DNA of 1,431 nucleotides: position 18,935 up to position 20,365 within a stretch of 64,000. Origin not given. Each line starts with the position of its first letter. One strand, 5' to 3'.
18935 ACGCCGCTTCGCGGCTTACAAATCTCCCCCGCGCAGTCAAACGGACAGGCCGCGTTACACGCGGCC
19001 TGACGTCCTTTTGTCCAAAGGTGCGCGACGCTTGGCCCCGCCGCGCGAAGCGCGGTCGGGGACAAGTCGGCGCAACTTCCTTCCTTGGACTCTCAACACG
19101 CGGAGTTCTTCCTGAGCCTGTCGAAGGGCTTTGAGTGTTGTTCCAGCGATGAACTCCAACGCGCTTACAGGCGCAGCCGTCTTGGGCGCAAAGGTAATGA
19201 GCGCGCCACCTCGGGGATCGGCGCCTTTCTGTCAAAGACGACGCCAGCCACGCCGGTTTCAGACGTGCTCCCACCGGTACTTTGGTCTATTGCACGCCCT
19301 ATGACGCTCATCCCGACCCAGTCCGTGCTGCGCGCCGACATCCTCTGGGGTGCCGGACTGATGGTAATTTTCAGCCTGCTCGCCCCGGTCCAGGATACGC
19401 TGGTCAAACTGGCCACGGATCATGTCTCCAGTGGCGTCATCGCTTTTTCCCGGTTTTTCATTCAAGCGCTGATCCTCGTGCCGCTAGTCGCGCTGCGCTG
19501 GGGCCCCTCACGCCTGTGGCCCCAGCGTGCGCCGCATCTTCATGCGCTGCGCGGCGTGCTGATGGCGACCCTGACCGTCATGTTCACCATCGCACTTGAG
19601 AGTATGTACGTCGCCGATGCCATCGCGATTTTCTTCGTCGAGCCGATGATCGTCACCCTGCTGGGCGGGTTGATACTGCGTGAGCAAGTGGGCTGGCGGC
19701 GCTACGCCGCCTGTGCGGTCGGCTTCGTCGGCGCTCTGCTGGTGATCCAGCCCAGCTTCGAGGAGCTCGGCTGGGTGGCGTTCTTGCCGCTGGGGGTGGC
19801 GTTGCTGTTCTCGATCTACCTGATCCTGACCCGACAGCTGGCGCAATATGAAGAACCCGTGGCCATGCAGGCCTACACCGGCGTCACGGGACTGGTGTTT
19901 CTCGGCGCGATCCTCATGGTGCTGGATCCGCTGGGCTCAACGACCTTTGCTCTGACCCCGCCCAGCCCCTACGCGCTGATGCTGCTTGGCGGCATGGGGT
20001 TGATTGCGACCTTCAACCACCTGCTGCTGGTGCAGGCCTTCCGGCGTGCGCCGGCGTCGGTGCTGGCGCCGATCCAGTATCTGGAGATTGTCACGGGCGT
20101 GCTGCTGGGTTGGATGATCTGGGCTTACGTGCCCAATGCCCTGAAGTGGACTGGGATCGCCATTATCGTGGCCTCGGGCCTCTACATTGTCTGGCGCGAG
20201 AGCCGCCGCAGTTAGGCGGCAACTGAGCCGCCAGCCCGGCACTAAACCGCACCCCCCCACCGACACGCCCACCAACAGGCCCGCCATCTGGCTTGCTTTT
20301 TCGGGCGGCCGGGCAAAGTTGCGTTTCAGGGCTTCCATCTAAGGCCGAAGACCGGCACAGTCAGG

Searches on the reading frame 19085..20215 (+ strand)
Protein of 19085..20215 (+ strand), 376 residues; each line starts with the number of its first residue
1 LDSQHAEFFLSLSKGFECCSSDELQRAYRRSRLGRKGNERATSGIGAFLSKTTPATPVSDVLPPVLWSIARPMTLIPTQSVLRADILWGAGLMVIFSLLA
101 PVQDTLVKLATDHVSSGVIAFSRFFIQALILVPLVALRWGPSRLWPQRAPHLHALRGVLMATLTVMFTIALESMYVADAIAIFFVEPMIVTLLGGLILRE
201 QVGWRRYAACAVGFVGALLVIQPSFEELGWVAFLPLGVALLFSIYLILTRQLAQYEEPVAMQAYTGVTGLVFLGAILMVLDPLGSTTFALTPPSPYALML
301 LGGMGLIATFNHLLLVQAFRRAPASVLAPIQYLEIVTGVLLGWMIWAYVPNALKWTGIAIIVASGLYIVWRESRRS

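Call 114: search_protein_families(library=pfam, proteins=[window:19085-20215:+], max_evalue=0.01)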
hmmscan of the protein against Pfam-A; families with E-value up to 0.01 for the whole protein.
window:19085-20215:+ (376 aa): 1 family
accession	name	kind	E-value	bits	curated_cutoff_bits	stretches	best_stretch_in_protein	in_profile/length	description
PF00892.27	EamA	-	3.7e-22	79.5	28.2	2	88-221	2-134/135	EamA-like transporter family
